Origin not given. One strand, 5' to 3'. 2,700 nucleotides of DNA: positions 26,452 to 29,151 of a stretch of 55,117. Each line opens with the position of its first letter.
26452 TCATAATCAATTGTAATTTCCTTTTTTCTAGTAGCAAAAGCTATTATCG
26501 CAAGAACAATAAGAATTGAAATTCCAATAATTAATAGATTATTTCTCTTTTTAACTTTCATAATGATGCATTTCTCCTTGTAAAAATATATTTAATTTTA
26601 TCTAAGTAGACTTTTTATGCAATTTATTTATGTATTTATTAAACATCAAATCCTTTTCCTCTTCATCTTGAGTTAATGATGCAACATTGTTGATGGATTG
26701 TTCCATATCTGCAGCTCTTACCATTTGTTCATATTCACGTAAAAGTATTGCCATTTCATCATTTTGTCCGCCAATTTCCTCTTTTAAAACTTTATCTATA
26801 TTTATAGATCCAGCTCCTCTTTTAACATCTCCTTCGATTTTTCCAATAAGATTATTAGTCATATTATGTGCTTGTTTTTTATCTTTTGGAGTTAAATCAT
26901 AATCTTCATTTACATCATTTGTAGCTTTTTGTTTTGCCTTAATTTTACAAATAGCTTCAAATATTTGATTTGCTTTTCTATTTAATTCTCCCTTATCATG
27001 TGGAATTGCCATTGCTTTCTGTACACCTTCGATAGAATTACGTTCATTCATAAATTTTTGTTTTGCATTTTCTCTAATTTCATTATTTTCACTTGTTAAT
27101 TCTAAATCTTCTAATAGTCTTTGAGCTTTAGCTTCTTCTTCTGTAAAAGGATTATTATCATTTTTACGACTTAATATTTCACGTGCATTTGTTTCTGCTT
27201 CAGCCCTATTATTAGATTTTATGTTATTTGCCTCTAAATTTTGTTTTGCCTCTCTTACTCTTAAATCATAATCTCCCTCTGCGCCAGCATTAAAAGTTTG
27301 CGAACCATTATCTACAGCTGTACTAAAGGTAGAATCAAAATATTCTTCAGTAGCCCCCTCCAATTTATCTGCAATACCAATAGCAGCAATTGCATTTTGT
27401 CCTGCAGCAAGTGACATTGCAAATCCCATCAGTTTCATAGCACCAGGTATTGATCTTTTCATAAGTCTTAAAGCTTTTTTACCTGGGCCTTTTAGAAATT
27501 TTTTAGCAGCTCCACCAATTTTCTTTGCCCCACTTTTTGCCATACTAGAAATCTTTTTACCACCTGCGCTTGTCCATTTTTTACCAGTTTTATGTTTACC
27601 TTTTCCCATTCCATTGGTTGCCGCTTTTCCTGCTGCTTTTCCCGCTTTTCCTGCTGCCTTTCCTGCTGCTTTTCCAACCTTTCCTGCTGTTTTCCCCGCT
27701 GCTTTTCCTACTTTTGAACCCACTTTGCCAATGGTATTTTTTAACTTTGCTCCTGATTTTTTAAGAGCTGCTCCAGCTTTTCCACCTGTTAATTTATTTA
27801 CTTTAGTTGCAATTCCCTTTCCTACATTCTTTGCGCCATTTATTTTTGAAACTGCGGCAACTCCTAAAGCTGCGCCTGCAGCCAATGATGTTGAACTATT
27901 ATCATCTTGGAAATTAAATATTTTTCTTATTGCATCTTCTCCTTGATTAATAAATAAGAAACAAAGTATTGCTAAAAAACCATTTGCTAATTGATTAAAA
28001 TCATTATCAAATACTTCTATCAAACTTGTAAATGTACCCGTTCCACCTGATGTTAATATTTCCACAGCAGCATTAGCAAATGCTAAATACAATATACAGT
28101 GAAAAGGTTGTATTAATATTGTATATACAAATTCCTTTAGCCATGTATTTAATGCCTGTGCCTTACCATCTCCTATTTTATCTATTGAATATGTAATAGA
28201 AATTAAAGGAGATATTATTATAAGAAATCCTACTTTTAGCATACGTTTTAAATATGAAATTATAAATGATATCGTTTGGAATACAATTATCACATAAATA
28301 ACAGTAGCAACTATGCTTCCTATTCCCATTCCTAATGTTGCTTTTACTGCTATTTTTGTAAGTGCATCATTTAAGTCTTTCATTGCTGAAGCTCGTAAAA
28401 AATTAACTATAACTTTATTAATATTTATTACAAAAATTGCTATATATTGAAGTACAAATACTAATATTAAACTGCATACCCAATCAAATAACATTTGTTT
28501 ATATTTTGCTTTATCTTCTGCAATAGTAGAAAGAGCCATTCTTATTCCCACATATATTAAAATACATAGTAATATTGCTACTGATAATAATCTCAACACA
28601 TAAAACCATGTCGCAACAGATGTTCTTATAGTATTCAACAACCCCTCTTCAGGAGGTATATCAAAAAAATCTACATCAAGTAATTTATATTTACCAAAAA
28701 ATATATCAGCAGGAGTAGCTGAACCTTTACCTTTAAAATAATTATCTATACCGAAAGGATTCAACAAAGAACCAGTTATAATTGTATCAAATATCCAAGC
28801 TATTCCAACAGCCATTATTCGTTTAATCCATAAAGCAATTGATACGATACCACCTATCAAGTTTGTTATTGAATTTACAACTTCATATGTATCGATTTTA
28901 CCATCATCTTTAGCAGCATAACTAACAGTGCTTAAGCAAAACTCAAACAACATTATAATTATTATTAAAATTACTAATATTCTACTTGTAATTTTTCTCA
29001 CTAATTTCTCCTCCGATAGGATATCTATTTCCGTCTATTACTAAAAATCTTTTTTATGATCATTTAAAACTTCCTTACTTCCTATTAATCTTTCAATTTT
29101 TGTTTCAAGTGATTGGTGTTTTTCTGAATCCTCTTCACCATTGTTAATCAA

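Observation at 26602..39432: Four VirB6/TcpH-like paralogs in one operon, three with long charged C-terminal extensions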

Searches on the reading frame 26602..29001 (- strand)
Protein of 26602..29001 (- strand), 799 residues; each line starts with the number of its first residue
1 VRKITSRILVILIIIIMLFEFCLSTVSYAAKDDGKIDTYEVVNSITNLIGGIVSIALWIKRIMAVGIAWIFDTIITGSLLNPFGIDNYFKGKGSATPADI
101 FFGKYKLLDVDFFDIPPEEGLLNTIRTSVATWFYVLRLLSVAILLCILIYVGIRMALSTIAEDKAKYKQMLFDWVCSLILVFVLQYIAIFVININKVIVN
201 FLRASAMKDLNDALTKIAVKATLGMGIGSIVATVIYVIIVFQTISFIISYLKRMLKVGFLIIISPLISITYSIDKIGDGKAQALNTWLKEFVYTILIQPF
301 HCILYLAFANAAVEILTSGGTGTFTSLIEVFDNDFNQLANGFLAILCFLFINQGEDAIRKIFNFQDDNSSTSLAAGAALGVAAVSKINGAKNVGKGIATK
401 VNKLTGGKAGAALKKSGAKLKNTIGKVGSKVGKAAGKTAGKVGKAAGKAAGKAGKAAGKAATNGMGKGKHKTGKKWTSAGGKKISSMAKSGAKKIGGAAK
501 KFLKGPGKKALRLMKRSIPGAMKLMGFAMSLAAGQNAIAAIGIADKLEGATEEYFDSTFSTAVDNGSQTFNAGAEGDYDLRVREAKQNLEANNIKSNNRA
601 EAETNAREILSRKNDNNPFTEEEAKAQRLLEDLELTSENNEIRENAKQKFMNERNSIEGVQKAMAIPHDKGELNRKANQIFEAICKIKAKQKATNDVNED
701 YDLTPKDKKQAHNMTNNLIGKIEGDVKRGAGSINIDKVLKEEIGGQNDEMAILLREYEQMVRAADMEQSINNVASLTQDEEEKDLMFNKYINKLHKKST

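Call 4: search_protein_families(library=pfam, proteins=[window:26602-29001:-], max_evalue=1)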
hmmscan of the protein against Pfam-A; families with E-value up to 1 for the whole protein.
window:26602-29001:- (799 aa): 1 family
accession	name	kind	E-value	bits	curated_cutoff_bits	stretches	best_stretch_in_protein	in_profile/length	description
PF18895.5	T4SS_pilin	-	0.015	15.8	26.6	1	124-187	4-67/71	Type IV secretion system pilin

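Call 5: search_protein_families(library=ncbifam, proteins=[window:26602-29001:-], max_evalue=1)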
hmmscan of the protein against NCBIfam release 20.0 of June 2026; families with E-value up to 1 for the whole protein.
window:26602-29001:- (799 aa): 2 families
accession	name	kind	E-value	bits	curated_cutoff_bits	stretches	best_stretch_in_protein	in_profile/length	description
NF045848.1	MMCAP2_0566_fam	domain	0.054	12.8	90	2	128-205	53-130/322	MMCAP2_0566 family conjugal transfer protein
NF010431.0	PRK13857.1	equivalog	0.063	13.3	103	1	28-73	45-90/120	pilin major subunit VirB2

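Call 92: find_related_loci(query=window:26605-29001:-, collection=genome_contigs, flank=10000)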
Query window:26605-29001:- (799 aa) in genome_contigs; peptide patterns used: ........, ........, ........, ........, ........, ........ (x = any residue, [..] = any of these).
53 stretches matched a pattern; 11 encode a relative of the query (tblastn E <= 1e-3); 11 distinct loci.
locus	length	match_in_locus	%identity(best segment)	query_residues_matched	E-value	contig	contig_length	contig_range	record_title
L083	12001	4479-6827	42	16-776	9e-165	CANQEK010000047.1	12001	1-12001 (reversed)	MAG: uncultured Clostridia bacterium isolate Lapin-005__bin6 genome assembly, contig: Lapin-005__NODE_7312_length_12001_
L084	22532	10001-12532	40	20-772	1e-145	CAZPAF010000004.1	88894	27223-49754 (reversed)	MAG TPA_asm: uncultured Lachnospiraceae bacterium isolate SRP315200_co2_78 genome assembly, contig: NODE_42_length_88894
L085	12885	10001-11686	46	20-561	1e-131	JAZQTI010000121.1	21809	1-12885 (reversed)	MAG: Candidatus Scatovivens sp. isolate T1900045190_TC20190186.MAGScoT_cleanbin_000050 SGB_5285_k141_2295903, whole geno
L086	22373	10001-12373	36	51-781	7e-121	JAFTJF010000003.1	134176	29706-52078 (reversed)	MAG: Clostridia bacterium isolate RGIG3868 Roe_deer_Cecum-1__c223, whole genome shotgun sequence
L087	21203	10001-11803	43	19-652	2e-126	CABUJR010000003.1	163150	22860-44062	MAG TPA_asm: uncultured Clostridiales bacterium isolate MGYG-HGUT-04073 genome assembly, contig: GUT_GENOME255755_3, who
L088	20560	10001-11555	43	40-564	9e-99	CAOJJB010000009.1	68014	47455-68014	MAG TPA_asm: uncultured Clostridium sp. isolate SRR17684636_bin.52_metawrap_v1.3_MAG genome assembly, contig: NODE.505_l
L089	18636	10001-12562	41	1-793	3e-157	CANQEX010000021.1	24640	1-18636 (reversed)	MAG: uncultured Clostridia bacterium isolate Lapin-005__bin66 genome assembly, contig: Lapin-005__NODE_2656_length_24640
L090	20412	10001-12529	37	15-793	5e-127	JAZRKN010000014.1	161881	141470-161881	MAG: Candidatus Scatovivens sp. isolate T1900045446_YK20190137.MAGScoT_cleanbin_000010 SGB_7159_k141_553506, whole genom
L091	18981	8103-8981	34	129-410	5e-45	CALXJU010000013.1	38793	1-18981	MAG: uncultured Clostridia bacterium isolate BRZ_EF__bin101 genome assembly, contig: BRZ_EF__NODE_1578_length_38793_cov_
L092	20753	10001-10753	31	129-318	2e-32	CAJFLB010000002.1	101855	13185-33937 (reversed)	uncultured Clostridia bacterium isolate Chicken_24_mag_33 genome assembly, contig: MAGpy_11413_24_idba_bin_33_fascaffold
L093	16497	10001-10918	33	83-385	5e-46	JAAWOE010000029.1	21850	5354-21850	MAG: Clostridia bacterium isolate ABMPRH_60_1 SL341408_scaffold_3632, whole genome shotgun sequence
